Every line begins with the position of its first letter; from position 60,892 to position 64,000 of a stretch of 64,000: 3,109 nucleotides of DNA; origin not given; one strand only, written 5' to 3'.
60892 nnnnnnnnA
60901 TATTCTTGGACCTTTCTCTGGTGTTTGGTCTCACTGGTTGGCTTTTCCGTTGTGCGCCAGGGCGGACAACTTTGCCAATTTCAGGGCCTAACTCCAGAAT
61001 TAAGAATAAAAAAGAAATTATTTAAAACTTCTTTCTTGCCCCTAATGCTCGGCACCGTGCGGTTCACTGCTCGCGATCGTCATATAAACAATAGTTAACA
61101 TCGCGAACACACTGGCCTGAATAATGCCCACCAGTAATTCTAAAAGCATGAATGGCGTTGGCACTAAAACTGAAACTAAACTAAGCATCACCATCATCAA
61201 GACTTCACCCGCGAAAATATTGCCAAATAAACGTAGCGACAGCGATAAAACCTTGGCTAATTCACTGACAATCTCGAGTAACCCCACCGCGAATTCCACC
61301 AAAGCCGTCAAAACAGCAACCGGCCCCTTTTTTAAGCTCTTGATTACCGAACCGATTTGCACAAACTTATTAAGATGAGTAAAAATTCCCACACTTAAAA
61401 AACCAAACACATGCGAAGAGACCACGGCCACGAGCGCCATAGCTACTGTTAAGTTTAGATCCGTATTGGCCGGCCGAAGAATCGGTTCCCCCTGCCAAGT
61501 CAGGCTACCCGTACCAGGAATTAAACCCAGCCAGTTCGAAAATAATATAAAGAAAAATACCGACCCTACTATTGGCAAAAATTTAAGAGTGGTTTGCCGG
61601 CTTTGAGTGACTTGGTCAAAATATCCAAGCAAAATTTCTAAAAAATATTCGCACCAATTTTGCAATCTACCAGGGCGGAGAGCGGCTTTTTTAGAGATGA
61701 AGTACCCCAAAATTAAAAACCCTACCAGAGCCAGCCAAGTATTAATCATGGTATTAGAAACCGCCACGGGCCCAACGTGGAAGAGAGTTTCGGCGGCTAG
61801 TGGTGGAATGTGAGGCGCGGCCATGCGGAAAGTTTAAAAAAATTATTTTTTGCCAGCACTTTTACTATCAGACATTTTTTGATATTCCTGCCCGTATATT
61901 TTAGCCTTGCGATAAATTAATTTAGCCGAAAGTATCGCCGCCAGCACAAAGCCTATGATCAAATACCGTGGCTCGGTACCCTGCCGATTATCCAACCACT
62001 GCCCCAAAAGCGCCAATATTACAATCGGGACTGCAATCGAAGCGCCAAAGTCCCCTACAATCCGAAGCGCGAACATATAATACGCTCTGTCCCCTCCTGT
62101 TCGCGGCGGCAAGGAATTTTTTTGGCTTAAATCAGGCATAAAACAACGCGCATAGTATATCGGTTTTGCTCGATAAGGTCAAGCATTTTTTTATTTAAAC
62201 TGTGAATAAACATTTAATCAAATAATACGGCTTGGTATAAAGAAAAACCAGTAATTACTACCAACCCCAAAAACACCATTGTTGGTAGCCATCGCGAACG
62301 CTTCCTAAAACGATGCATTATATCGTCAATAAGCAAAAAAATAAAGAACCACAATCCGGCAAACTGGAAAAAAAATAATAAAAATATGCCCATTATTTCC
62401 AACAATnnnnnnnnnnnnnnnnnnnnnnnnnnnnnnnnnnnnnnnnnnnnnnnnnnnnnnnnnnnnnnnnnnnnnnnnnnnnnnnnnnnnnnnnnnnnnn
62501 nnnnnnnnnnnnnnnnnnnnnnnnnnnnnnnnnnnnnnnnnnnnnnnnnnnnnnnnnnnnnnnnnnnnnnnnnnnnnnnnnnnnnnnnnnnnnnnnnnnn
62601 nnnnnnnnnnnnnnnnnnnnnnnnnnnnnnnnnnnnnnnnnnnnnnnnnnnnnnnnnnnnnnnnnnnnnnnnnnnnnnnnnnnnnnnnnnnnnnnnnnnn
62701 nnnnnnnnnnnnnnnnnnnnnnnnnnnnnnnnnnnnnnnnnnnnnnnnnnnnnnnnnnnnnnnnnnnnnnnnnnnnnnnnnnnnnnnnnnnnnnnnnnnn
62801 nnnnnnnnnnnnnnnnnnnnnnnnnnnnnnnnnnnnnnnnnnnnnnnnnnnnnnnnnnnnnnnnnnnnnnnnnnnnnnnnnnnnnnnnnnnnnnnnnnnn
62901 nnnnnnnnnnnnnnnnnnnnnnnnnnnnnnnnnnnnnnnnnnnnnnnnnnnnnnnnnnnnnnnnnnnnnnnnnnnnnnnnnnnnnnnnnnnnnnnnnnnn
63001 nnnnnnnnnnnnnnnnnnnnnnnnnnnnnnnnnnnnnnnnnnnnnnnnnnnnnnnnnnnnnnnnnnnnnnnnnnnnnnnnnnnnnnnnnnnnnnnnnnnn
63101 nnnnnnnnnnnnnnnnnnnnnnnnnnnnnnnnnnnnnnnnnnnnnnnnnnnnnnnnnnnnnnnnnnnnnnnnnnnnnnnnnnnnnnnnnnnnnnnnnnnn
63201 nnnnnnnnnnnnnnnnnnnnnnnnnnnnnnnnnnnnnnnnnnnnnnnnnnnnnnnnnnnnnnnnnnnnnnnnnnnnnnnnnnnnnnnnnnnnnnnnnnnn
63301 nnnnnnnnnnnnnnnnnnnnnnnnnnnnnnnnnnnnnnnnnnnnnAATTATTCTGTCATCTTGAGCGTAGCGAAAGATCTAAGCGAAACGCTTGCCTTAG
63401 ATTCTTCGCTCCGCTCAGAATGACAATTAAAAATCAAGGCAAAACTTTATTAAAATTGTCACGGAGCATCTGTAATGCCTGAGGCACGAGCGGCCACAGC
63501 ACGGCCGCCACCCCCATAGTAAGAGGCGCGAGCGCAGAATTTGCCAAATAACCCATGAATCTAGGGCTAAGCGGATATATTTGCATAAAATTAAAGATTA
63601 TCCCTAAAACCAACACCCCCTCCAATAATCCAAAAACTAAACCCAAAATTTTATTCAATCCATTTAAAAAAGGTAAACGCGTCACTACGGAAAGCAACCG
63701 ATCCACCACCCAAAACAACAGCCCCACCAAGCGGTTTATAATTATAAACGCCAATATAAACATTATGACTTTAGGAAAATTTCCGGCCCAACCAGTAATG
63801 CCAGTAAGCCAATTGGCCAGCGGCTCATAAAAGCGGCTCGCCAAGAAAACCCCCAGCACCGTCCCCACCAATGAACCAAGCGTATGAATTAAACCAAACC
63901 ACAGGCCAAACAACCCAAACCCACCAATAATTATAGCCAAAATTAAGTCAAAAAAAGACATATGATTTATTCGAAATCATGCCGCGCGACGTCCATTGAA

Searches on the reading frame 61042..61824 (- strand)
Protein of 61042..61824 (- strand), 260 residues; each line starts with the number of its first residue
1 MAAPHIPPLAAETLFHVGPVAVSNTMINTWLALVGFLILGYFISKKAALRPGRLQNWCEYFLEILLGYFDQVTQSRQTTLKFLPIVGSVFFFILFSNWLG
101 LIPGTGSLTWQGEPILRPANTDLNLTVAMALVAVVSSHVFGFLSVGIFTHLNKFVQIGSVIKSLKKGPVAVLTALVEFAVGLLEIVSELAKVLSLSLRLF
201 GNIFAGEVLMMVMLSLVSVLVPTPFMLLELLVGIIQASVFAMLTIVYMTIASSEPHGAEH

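Call 4: search_protein_families(library=pfam, proteins=[window:61042-61824:-])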
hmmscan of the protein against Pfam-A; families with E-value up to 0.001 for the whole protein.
window:61042-61824:- (260 aa): 1 family
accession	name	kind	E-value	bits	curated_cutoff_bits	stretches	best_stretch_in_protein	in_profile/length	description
PF00119.25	ATP-synt_A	-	4.8e-40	138.2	33.9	1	27-248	2-216/217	ATP synthase A chain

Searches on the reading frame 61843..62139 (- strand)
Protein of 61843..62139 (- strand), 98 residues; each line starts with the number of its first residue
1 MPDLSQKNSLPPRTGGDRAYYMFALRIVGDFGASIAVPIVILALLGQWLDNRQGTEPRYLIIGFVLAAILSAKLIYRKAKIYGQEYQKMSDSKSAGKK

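Call 5: search_protein_families(library=ncbifam, proteins=[window:61843-62139:-])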
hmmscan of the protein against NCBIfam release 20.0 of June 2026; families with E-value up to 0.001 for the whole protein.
window:61843-62139:- (98 aa): 0 families

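Call 37: search_protein_families(library=pfam, proteins=[window:61843-62139:-], max_evalue=0.01)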
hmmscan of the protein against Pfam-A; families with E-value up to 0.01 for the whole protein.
window:61843-62139:- (98 aa): 1 family
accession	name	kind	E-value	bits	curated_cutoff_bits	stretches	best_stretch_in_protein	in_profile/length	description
PF09527.15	ATPase_gene1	-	9.6e-12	45.2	26.6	1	29-77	5-53/54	Putative F0F1-ATPase subunit Ca2+/Mg2+ transporter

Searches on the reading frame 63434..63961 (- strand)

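Call 37: search_protein_families(library=pfam, proteins=[window:63434-63961:-], max_evalue=0.01)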
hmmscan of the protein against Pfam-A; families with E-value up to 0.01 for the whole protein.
window:63434-63961:- (175 aa): 1 family
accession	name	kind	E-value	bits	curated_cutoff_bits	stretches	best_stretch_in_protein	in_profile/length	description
PF02674.22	Colicin_V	-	2.4e-25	89.6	29.3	1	4-149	1-140/144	Colicin V production protein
